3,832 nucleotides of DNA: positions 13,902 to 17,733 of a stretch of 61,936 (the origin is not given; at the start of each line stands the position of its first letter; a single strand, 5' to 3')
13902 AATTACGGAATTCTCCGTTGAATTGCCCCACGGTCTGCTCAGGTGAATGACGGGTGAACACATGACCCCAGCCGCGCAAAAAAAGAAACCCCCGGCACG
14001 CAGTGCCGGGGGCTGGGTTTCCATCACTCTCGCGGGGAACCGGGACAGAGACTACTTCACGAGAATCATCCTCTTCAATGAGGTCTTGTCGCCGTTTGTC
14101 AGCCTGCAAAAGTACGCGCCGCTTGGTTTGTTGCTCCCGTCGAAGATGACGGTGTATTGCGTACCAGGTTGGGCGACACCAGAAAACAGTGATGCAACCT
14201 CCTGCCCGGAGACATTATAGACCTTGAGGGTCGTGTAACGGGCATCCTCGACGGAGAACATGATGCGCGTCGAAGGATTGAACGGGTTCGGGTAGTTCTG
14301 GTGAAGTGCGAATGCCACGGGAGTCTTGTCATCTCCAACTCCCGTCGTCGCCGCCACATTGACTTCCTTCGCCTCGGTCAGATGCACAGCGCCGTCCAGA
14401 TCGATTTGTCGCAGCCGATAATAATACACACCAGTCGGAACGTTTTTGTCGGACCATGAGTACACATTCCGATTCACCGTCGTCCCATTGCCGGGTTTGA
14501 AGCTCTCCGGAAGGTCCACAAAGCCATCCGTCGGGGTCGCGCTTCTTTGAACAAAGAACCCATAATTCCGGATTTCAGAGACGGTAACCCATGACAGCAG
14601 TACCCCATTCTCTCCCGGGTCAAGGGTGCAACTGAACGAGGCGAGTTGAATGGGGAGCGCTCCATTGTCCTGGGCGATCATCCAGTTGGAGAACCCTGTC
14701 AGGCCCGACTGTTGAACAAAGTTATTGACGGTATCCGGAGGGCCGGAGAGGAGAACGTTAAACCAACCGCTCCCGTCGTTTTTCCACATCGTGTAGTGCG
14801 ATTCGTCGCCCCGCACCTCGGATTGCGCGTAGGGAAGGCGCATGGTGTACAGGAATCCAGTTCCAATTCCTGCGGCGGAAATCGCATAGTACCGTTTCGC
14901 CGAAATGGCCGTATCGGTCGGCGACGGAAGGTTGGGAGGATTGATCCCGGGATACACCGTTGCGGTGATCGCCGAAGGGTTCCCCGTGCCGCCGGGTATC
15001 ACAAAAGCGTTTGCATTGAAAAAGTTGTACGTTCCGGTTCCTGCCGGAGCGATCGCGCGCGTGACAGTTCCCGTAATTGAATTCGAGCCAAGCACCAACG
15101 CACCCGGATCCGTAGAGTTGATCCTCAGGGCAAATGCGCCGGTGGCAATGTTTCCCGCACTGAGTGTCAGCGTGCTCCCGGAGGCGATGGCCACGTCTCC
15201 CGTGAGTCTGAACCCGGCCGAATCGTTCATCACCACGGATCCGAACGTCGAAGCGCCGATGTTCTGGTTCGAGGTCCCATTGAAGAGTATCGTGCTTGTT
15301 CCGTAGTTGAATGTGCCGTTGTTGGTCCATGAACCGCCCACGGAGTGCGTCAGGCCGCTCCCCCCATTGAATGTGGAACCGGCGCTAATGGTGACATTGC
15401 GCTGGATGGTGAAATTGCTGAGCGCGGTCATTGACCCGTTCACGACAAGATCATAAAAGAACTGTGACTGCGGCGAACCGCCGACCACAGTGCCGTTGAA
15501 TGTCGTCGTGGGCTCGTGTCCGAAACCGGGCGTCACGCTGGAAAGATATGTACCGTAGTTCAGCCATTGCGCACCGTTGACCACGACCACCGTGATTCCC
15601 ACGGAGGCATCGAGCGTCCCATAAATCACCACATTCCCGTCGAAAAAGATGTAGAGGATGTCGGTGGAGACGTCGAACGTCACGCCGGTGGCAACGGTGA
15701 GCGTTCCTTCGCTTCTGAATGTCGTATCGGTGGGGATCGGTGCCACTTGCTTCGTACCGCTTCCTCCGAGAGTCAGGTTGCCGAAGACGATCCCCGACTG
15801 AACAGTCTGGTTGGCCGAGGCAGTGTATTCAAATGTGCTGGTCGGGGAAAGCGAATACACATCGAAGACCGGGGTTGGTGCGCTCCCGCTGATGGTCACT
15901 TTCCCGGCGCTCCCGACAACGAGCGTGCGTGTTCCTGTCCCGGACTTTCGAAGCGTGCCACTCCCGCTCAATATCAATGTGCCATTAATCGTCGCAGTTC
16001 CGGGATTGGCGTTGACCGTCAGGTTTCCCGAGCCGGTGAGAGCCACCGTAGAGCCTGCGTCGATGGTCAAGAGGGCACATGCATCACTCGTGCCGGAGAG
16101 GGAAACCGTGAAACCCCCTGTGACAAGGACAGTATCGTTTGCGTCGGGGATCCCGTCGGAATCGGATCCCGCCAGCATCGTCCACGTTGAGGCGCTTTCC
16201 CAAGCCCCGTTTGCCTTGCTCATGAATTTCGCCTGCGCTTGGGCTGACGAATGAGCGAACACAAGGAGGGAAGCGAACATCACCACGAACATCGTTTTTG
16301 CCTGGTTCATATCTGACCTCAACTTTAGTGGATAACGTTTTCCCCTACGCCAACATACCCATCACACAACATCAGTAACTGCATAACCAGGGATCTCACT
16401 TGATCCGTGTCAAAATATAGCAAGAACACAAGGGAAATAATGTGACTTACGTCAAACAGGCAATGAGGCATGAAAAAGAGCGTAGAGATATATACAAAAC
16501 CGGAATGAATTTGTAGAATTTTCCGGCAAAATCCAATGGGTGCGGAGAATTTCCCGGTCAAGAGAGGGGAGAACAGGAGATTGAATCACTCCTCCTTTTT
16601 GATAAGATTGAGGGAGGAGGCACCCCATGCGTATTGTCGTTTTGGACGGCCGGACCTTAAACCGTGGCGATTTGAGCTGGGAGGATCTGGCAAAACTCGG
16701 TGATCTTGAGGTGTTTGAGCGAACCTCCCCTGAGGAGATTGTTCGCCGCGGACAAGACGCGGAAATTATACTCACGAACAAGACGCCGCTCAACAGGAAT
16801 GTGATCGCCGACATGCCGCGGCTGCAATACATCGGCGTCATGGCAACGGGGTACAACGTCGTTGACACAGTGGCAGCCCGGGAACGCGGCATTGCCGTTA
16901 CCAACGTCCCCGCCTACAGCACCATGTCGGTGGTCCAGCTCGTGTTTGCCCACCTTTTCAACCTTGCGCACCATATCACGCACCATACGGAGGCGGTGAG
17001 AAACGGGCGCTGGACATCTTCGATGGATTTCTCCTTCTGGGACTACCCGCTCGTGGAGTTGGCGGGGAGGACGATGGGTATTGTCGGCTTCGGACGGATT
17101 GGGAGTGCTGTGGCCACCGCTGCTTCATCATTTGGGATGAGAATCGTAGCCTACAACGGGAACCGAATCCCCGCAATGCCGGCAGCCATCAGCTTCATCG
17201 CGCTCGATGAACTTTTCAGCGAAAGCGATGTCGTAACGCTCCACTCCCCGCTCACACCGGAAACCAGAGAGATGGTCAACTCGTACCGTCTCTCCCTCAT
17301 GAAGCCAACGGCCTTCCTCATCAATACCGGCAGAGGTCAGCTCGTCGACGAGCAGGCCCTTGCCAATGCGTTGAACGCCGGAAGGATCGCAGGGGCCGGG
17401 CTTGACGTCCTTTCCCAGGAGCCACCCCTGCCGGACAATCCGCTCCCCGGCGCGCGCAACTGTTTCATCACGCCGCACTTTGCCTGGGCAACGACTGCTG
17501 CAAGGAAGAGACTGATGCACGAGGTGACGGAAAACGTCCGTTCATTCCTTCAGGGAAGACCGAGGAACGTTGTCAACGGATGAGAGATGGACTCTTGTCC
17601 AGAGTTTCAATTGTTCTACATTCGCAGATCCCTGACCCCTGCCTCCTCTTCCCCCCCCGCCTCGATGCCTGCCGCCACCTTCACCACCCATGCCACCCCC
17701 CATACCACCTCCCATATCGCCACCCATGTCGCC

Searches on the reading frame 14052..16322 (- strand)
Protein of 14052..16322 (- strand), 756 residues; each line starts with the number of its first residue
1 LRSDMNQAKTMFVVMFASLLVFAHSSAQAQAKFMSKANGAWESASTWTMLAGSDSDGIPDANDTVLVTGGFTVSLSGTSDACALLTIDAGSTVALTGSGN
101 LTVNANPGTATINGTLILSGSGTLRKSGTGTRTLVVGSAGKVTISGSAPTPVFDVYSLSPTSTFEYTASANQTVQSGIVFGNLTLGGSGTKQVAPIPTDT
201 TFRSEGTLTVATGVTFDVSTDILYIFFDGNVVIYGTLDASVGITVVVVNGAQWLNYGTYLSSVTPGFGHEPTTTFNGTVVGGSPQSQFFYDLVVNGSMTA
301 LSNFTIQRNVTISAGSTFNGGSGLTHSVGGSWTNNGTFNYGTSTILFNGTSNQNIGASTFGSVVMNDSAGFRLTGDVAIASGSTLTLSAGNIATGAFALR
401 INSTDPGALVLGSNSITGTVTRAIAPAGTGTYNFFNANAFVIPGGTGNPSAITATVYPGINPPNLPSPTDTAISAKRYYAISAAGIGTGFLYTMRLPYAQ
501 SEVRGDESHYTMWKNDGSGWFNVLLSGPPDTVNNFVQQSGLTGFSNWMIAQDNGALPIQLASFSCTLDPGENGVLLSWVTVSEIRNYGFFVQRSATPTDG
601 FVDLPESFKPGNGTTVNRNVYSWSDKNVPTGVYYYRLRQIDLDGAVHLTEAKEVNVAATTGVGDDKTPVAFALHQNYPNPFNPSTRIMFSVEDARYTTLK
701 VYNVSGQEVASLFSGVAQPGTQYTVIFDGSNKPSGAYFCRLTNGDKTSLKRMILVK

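Call 56: search_protein_families(library=pfam, proteins=[window:14052-16322:-], max_evalue=0.00001)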
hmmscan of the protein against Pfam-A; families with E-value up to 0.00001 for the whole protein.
window:14052-16322:- (756 aa): 1 family
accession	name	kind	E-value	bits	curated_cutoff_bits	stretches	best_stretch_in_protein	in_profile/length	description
PF18962.6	Por_Secre_tail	-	1.2e-08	35.5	27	1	677-753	2-74/75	Secretion system C-terminal sorting domain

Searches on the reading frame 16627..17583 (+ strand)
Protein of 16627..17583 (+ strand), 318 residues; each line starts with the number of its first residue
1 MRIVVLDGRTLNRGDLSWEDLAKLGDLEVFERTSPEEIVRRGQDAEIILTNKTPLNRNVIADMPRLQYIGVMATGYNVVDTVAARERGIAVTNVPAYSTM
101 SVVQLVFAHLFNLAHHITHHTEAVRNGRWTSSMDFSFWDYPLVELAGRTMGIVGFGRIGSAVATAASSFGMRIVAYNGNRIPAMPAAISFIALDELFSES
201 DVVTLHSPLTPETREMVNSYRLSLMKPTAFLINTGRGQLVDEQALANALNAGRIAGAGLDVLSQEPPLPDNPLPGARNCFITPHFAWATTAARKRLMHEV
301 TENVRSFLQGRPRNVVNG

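Call 56: search_protein_families(library=pfam, proteins=[window:16627-17583:+], max_evalue=0.00001)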
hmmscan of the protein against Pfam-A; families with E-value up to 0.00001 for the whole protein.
window:16627-17583:+ (318 aa): 2 families
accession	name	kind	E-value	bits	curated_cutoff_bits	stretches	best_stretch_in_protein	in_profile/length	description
PF02826.25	2-Hacid_dh_C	-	1e-57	194.9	25.1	1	107-286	1-178/178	D-isomer specific 2-hydroxyacid dehydrogenase, NAD binding domain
PF00389.36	2-Hacid_dh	-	1.6e-28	99.5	24.6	1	22-317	16-134/134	D-isomer specific 2-hydroxyacid dehydrogenase, catalytic domain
